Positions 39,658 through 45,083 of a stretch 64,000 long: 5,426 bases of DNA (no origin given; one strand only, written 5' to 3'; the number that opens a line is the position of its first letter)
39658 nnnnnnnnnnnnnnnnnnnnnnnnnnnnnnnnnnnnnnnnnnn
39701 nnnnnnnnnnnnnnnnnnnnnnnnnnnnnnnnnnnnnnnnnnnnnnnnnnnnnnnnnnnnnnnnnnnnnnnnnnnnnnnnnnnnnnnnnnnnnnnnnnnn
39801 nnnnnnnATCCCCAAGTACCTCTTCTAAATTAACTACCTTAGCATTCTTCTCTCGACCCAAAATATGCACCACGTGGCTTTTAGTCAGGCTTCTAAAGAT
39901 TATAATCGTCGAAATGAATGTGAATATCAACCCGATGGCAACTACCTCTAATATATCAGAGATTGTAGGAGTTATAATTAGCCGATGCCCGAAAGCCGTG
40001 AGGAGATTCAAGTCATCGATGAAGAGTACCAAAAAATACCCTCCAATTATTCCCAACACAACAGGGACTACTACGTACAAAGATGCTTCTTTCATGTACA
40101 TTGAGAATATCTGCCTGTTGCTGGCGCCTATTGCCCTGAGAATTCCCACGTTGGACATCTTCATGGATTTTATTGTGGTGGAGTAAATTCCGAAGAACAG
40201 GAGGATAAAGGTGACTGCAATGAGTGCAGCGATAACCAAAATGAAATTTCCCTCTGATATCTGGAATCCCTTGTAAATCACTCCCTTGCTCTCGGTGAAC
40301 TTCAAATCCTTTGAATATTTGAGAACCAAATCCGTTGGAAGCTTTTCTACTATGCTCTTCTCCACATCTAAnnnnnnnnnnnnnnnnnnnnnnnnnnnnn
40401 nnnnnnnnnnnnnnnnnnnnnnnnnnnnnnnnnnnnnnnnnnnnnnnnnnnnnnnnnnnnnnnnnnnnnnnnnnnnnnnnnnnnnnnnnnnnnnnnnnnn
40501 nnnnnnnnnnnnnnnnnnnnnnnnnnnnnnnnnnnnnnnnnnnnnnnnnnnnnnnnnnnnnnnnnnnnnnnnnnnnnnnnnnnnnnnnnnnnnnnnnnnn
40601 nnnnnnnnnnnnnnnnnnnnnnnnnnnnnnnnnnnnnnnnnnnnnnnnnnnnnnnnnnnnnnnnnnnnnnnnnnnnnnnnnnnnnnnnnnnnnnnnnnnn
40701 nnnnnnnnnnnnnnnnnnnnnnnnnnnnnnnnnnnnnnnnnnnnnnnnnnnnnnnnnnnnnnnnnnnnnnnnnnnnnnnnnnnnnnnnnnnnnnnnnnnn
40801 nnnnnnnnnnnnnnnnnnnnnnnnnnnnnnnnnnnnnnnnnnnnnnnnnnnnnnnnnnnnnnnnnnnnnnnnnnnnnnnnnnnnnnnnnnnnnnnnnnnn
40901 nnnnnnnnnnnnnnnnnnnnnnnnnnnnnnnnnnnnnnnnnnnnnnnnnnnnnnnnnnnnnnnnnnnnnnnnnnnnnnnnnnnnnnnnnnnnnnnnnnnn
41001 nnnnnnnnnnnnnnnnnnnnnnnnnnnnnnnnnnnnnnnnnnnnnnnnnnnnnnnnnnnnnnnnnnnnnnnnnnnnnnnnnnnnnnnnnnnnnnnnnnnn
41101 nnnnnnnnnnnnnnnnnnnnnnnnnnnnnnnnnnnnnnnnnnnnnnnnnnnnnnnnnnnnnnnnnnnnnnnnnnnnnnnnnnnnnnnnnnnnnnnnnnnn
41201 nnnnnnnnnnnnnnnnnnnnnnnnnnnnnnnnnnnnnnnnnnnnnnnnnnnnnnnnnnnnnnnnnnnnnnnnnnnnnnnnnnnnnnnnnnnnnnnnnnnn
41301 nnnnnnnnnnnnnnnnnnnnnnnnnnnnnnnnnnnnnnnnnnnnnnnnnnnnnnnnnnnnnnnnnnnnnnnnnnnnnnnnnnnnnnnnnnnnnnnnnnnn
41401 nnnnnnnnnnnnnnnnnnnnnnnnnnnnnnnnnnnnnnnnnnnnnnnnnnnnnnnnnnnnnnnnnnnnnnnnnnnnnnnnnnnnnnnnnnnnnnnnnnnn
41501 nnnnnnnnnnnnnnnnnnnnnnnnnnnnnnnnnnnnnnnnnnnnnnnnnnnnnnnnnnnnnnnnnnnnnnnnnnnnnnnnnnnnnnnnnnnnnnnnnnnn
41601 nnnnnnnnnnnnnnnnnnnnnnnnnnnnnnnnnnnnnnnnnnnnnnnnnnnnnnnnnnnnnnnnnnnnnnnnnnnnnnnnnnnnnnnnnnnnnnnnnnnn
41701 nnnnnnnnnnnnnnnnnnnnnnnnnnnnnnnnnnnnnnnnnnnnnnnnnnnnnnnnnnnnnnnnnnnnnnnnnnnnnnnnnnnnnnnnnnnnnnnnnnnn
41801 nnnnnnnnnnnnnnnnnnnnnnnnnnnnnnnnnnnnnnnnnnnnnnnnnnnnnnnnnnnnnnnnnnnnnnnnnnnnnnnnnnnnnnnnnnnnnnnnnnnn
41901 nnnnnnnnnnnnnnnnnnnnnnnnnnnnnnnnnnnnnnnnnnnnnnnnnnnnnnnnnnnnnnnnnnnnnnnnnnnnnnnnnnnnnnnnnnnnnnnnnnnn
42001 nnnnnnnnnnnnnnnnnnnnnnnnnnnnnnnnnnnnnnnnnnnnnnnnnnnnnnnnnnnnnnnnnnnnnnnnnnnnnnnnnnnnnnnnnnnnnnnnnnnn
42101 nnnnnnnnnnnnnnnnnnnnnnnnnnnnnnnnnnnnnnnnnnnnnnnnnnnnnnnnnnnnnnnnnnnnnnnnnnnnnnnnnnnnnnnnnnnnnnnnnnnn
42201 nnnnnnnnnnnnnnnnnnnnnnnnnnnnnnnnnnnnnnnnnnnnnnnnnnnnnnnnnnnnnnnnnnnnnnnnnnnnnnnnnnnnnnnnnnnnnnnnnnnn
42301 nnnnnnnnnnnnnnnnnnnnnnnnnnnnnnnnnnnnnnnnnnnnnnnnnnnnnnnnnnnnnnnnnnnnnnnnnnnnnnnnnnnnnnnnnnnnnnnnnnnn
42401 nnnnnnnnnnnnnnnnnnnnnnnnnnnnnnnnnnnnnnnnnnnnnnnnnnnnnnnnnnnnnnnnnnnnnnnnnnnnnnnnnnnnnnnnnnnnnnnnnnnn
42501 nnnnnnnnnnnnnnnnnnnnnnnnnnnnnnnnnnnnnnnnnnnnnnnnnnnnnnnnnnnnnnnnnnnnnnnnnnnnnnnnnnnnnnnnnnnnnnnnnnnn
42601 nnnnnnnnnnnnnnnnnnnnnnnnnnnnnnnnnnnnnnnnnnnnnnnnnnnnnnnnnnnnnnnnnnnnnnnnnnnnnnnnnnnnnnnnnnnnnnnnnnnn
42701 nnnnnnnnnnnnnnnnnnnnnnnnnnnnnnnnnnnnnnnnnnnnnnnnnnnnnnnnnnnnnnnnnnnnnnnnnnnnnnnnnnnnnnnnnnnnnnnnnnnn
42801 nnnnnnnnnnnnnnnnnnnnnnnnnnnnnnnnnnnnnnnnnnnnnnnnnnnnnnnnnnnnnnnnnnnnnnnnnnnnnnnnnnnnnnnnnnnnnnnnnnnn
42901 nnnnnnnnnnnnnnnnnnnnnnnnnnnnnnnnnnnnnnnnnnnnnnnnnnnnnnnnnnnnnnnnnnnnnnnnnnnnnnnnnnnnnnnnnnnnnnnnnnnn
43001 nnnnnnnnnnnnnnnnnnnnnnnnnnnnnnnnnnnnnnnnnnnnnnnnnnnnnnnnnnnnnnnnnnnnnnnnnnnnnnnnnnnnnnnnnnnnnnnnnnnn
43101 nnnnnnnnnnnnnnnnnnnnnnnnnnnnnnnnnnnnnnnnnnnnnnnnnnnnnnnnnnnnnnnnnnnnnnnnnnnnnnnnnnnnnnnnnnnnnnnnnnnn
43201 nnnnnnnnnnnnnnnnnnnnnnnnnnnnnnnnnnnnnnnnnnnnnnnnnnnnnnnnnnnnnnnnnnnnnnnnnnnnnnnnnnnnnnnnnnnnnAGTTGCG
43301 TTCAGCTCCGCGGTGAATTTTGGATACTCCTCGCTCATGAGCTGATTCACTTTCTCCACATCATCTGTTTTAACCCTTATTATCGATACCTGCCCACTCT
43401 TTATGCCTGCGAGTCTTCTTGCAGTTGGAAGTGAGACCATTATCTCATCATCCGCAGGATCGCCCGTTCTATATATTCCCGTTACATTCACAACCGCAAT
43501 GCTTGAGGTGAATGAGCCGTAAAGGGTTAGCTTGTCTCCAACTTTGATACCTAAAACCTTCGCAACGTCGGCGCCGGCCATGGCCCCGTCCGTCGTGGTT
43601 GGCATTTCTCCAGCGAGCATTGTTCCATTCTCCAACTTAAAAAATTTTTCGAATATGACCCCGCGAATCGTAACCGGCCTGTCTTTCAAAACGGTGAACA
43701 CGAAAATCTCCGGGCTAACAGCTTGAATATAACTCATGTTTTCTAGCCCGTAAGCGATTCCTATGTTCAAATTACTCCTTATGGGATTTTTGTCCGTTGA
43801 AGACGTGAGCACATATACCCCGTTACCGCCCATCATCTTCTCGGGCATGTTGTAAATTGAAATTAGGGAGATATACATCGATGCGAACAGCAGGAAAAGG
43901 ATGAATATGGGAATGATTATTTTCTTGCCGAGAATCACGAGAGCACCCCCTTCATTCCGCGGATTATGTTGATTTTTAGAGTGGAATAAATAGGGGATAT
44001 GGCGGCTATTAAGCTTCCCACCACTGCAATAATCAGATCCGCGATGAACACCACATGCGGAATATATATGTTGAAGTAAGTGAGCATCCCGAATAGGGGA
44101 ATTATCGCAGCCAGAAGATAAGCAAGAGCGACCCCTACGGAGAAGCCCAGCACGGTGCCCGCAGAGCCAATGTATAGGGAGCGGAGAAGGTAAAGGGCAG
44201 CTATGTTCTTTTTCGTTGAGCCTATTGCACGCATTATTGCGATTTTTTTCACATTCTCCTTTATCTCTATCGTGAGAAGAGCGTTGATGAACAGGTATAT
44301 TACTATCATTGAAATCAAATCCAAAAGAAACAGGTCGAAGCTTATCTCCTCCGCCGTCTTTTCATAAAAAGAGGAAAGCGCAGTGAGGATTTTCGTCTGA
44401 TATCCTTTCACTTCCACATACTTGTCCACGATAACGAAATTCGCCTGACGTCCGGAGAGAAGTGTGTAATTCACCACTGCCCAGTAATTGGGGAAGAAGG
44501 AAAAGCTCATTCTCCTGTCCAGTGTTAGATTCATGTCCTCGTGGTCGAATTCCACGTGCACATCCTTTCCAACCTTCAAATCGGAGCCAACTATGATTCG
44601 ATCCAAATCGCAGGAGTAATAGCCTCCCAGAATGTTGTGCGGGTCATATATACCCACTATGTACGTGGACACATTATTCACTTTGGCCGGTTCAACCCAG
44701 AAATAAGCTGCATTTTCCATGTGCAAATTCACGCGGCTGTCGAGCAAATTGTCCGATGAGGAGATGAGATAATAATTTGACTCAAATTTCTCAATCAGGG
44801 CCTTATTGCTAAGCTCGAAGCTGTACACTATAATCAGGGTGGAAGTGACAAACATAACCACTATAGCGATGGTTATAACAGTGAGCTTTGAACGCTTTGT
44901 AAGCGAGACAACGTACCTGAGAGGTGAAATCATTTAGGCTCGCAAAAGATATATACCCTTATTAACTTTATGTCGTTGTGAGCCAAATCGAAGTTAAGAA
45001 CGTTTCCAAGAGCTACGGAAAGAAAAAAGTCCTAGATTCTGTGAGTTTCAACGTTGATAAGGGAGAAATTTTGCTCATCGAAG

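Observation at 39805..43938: FtsX/MacB-type permease whose extracytoplasmic loop is inflated to about 1200 residues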

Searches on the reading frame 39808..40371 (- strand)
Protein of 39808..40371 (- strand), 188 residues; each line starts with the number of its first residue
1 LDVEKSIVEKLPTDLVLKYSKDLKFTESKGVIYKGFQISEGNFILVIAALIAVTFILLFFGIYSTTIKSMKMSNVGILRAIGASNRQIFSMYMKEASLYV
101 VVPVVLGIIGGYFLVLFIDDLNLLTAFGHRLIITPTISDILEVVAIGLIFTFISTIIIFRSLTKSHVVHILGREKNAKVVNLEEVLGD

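Call 26: search_solved_structures(query=window:39808-40371:-, max_evalue=10)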
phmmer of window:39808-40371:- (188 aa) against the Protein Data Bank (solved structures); distinct sequences matched with E-value up to 10: 7.
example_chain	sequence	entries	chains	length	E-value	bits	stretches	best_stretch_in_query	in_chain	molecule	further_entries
7mdx_A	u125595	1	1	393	0.0047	20.2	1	20-154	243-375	Lipoprotein-releasing system transmembrane protein LolC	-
7arh_C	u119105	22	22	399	0.0048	20.2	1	20-154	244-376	Lipoprotein-releasing ABC transporter permease subunit LolC | Lipo-releasing system transmembrane protein lolC | Lipoprotein-releasing system transmembrane prot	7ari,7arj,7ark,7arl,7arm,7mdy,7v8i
9w37_A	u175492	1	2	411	0.01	19.1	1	25-156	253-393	LolF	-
9w35_A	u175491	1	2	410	0.012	18.8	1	25-156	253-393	LolF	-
9w2w_A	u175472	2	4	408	0.015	18.6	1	25-156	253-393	LolF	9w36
9o9x_C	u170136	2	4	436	0.042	17.1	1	48-118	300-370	ABC transporter permease YtrF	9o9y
5gko_A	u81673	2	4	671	0.29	14.4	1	25-153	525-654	Macrolide export ATP-binding/permease protein MacB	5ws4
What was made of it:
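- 39925..40242 (-): TM2-TM4 (residues 1233-1338), FtsX domain with the cytoplasmic coupling-helix region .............. Weak LolC/LolF/YtrF/MacB matches (call 26).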

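Call 42: search_protein_representatives(protein=window:39808-40371:-)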
Query: 188 residues. Proteins with E-value up to 0.001 (for the whole library): 452; up to 1e-10: 16; up to 1e-30: 11. The best 150 are listed.
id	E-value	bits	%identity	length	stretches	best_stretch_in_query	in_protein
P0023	1.0e-65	237.2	63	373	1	1-188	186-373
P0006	1.1e-60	220.8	59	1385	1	1-186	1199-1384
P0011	3.6e-60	219.1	59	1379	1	4-186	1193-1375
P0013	2.9e-57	209.7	56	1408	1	5-187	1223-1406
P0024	1.0e-46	175.3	49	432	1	10-186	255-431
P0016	1.7e-45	171.4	49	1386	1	2-187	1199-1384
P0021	5.5e-45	169.7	46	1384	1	2-186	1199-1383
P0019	7.9e-43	162.7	49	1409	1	2-186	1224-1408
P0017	4.8e-39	150.4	46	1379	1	7-186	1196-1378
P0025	1.9e-37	145.2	45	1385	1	5-187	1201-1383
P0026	5.7e-36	140.4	43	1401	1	2-186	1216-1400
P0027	3.1e-20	89.2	31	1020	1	2-187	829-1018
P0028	1.1e-16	77.6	31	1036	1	7-184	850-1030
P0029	1.3e-13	67.6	36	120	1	70-187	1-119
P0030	2.2e-12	63.6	30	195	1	16-188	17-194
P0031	2.2e-11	60.3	33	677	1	21-169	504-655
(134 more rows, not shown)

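Call 47: find_encoding_contigs(protein=P0028, flank=8000, max_places=3)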
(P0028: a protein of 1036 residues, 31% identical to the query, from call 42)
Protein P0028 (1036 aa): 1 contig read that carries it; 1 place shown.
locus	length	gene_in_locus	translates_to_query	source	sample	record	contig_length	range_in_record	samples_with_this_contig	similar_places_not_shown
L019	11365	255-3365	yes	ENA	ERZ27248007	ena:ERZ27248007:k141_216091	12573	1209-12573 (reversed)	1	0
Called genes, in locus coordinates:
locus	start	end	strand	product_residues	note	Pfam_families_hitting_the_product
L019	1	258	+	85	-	?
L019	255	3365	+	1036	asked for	PF12704:MacB_PCD, PF19077:Big_13 (faint), PF13750:Big_3_3 (faint), PF02687:FtsX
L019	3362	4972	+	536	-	-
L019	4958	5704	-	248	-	PF10418:DHODB_Fe-S_bind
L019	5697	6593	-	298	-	PF01180:DHO_dh, PF01207:Dus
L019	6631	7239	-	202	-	-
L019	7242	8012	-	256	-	PF01170:UPF0020 (faint), PF01555:N6_N4_Mtase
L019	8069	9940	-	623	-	PF02730:AFOR_N, PF01314:AFOR_C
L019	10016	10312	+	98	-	-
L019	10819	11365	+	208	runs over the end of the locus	PF04525:LOR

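Call 48: find_encoding_contigs(protein=P0031, flank=8000, max_places=3)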
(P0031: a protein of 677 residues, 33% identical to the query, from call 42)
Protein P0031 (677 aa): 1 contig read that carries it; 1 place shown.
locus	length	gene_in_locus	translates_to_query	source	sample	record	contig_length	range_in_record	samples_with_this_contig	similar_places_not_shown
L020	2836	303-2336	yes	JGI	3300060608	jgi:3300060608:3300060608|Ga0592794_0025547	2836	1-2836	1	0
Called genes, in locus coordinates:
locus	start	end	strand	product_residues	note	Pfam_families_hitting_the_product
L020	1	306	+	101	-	?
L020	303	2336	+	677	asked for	PF12704:MacB_PCD (weak), PF07705:CARDB (faint), PF02687:FtsX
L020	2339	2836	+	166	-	?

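Call 50: search_protein_families(library=pfam, proteins=[L019:3362-4972:+], max_evalue=10)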
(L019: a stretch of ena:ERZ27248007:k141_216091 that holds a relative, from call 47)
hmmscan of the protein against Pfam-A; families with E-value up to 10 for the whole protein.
L019:3362-4972:+ (536 aa): 0 families

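Call 70: predict_structure(alignment_id=A4)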
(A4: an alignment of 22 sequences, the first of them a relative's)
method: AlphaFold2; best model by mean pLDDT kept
length: 677 residues; sequences in the alignment: 22
mean_pLDDT: 78.9   pTM: 0.55
mean pLDDT of the five models: 78.9, 76.5, 76.3, 76.1, 74.1
residues with pLDDT >= 90: 91; 70-90: 463; 50-70: 81; < 50: 42
segments of 3 or more residues with pLDDT < 50: 1-5, 355-357, 391-398, 513-525, 663-668
pLDDT, mean of each block of 10 residues (from residue 1): 53 81 85 73 71 69 83 81 88 88 89 92 92 91 80 87 85 92 86 85 81 87 85 90 90 85 89 88 87 86 88 81 81 80 77 61 80 84 76 46 83 82 81 86 88 80 84 89 74 64 62 45 51 78 82 77 75 82 83 88 79 73 80 85 76 59 49 48
secondary structure, 60 per line:
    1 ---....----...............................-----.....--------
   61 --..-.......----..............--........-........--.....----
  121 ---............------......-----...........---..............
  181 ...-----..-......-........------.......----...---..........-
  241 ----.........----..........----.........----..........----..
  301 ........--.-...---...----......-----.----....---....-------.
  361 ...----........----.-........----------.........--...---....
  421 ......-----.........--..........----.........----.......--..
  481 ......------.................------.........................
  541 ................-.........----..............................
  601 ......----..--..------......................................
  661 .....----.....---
elements in order (helices of 4 or more, strands of 3 or more residues): H4-7 H12-42 E48-52 H66-72 E77-90 E93-100 H102-109 E112-116 E124-128 H129-135 E142-147 E153-163 H167-170 E171-175 H176-183 E192-197 H199-206 E213-219 E224-226 E230-239 E245-253 E258-267 E272-280 E285-294 E299-308 E313-315 E319-321 E326-331 E342-345 E349-352 E360-363 E368-375 E382-389 E400-408 E411-413 E417-426 E432-440 E443-452 E457-465 E470-476 E479-486 H493-505 E506-509 H516-556 H558-566 H571-606 H623-665 H670-674
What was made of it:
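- On Type VII ABC transporter permease (FtsX/MacB family, Pfam PF02687): The AF2 secondary structure of the 677-aa relative shows the same layout (call 70). The AF2 secondary-structure order fits beta-alpha-beta ... beta-alpha-[insert] (call 70).
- AF2 predicts the post-insert segment as a helix with low confidence, so the exact Porter element interrupted is uncertain (call 70).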

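Call 74: fold_search(model_id=the predicted structure, library=pdb)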
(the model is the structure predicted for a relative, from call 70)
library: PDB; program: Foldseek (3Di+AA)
matches with E <= 10: 1855; with E <= 0.001: 375
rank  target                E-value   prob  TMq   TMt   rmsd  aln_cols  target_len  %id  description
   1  7q62_A                4.0e-10  1.00  0.15  0.09  26.3       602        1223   11  Structure of TEV cleaved A2ML1 dimer (A2ML1-TT dimer) (released 2022-04-20)
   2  9sv8_B                5.3e-10  1.00  0.13  0.14  26.8       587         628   11  Herpes simplex virus 2 delta28-73 glycoprotein C ectodomain in complex with C3b (released 2025-12-10)
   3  7q61_A                8.5e-10  1.00  0.16  0.10  26.6       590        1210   10  Structure of TEV conjugated A2ML1 (A2ML1-TC) (released 2022-04-20)
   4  8oq3_A                1.1e-09  1.00  0.13  0.07  21.5       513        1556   13  Structure of methylamine treated human complement C3 (released 2024-02-21)
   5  7q62_B                1.3e-09  1.00  0.15  0.13  26.6       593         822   11  Structure of TEV cleaved A2ML1 dimer (A2ML1-TT dimer) (released 2022-04-20)
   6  7q60                  3.1e-09  1.00  0.16  0.10  26.2       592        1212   10  Structure of TEV cleaved A2ML1 (A2ML1-TE) (released 2022-04-20)
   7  7q1y_A                3.8e-09  1.00  0.16  0.09  20.4       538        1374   12  X-ray structure of human A2ML1 (released 2022-04-20)
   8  8uin_G                4.1e-09  1.00  0.13  0.13  25.1       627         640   10  Structure of the C3bBb-albicin complex (released 2024-05-08)
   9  9u62_E                4.3e-09  1.00  0.13  0.07  27.3       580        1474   10  AP pathways C3 convertase C3bBbP and C3 complex (released 2026-01-14)
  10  9ijj_C                6.7e-09  1.00  0.13  0.09  32.1       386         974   12  In situ structure of the central apparatus in mouse sperm axoneme. (released 2025-06-04)
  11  9u61_E                8.1e-09  1.00  0.13  0.07  26.0       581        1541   10  CP/MBL pathways C3 convertase C4b2a and C3 complex (released 2026-01-14)
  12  7sqc_O0               8.9e-09  1.00  0.13  0.09  31.8       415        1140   12  Ciliary C1 central pair apparatus isolated from Chlamydomonas reinhardtii (released 2022-04-13)
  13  9qk2_F                9.3e-09  1.00  0.13  0.14  27.8       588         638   11  Structure of the Complement classical and lectin pathway C3 convertase in complex with substrate C3 (released 2025-12-24)
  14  8uh2_A                9.8e-09  1.00  0.13  0.14  26.8       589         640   11  Complex of C3b with the inhibitor albicin (released 2024-05-08)
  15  7ad7_B                1.1e-08  1.00  0.15  0.16  27.0       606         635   11  Crystal structure of human complement C5 in complex with the K8 bovine knob domain peptide. (released 2021-03-10)
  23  7tv9_A                2.9e-08  1.00  0.13  0.14  26.9       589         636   11  HUMAN COMPLEMENT COMPONENT C3B IN COMPLEX WITH APL-1030 (released 2022-03-30)
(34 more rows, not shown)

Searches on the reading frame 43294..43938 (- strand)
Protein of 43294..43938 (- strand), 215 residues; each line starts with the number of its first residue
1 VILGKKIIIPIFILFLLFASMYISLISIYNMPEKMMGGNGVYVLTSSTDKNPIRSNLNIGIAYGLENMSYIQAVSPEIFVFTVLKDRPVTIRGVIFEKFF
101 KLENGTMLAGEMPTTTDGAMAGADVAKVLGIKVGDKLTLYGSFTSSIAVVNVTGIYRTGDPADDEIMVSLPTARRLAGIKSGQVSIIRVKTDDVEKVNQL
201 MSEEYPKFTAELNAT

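Call 27: search_solved_structures(query=window:43294-43938:-, max_evalue=10)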
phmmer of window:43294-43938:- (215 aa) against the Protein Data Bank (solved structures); distinct sequences matched with E-value up to 10: 1.
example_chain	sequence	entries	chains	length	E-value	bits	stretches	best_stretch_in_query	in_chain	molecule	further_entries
6f49_A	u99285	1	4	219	0.045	16.6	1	120-207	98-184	Lipoprotein-releasing system transmembrane protein LolC,Lipoprotein-releasing system trans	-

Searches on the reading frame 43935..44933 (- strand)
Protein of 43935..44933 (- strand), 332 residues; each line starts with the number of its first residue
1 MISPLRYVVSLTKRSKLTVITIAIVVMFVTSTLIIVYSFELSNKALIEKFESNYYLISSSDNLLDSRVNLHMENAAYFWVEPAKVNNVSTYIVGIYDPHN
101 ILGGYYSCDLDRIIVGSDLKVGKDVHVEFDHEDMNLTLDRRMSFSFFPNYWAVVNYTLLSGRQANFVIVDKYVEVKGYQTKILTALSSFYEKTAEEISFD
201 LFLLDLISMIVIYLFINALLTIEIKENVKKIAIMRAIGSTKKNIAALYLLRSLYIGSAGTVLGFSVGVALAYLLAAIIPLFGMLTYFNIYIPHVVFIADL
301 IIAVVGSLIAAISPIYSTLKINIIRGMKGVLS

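Call 8: search_protein_families(library=pfam, proteins=[window:43935-44933:-], max_evalue=0.1)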
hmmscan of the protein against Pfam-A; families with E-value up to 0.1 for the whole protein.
window:43935-44933:- (332 aa): 2 families
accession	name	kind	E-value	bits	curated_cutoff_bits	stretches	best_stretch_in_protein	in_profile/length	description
PF02687.27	FtsX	-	7.8e-13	49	25.5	1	206-323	5-120/120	FtsX-like permease C-terminal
PF12704.14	MacB_PCD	-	0.021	15.5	27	1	17-92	3-75/207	MacB-like periplasmic core domain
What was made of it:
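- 43935..44933 (-): Small FtsX-family permease, 332 aa, translationally coupled (GTGA overlap): presumed heterodimer partner. Pfam FtsX 7.8e-13 (call 8).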

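Call 9: search_protein_families(library=ncbifam, proteins=[window:43935-44933:-], max_evalue=0.1)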
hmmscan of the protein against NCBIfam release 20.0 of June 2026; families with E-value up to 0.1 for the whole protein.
window:43935-44933:- (332 aa): 9 families
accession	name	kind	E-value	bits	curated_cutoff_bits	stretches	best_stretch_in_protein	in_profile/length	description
TIGR02212.1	lolCE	equivalog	6e-08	32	362.45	1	203-305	272-373/411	lipoprotein-releasing ABC transporter permease subunit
NF008076.0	PRK10814.1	exception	4.5e-07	29.2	473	1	203-321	270-387/399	lipoprotein-releasing ABC transporter permease subunit LolC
TIGR03434.1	ADOP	subfamily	2.6e-06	25.8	622.3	1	224-328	297-400/803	ADOP family duplicated permease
NF008357.0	PRK11146.1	exception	8.5e-06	24.8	439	1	213-297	284-368/414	lipoprotein-releasing ABC transporter permease subunit LolE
TIGR02213.1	lolE_release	exception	3.4e-05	22.9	540.35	1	210-285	278-353/411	lipoprotein-releasing ABC transporter permease subunit LolE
NF007826.0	PRK10535.1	equivalog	0.00025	19.5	966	1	188-304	512-626/648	macrolide ABC transporter ATP-binding protein/permease MacB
NF005650.0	PRK07417.1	equivalog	0.0018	17.6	290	1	170-257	22-112/281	prephenate/arogenate dehydrogenase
TIGR00439.2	FtsX_Gneg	equivalog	0.076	12.2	255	1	206-317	176-286/292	permease-like cell division protein FtsX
NF045690.1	BCarotKetCrtW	equivalog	0.087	12.1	350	1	63-106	163-207/257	beta-carotene ketolase CrtW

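Call 28: search_solved_structures(query=window:43938-44933:-, max_evalue=10)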
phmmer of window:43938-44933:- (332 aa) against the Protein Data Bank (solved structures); distinct sequences matched with E-value up to 10: 17.
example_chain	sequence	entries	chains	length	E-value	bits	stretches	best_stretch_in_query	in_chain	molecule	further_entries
9o9x_C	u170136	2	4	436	2.9e-08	36.6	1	199-328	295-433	ABC transporter permease YtrF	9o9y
9w2w_A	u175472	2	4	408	4.6e-06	29.4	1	202-321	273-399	LolF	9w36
9w35_A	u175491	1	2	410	5.8e-06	29.1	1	202-321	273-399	LolF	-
9w37_A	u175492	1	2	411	5.8e-06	29.1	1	202-321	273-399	LolF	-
7arh_C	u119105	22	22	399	6.6e-05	25.6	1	202-318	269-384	Lipoprotein-releasing ABC transporter permease subunit LolC | Lipo-releasing system transmembrane protein lolC | Lipoprotein-releasing system transmembrane prot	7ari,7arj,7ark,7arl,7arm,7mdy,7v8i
7w78_B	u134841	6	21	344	7.1e-05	25.5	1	167-290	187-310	Putative ABC transport system integral membrane protein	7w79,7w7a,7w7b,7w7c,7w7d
7mdx_A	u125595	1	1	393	0.00013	24.6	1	202-318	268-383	Lipoprotein-releasing system transmembrane protein LolC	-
5nik_J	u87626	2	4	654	0.00036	23.2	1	188-281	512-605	Macrolide export ATP-binding/permease protein MacB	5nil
5xu1_M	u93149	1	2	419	0.0066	19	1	196-325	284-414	ABC transporter permeae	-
8s3o_A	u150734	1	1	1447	0.079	15.5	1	126-173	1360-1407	CD109 antigen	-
9rli_E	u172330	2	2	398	0.099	15.2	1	206-288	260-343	Lipoprotein-releasing system transmembrane protein LolE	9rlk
5gko_A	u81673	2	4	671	0.1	15.1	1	186-306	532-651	Macrolide export ATP-binding/permease protein MacB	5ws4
7arh_E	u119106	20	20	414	0.11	15.1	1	206-288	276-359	Lipoprotein-releasing system transmembrane protein LolE | Lipoprotein transporter subunit LolE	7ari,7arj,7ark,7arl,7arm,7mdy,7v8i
5lil_A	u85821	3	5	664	0.13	14.8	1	199-306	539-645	Macrolide export ATP-binding/permease protein MacB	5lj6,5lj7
7mdx_B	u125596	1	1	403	0.13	14.7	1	206-288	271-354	Lipoprotein-releasing system transmembrane protein LolE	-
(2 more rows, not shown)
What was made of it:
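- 43935..44933 (-): YtrF 2.9e-8, LolF and LolC (call 28).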
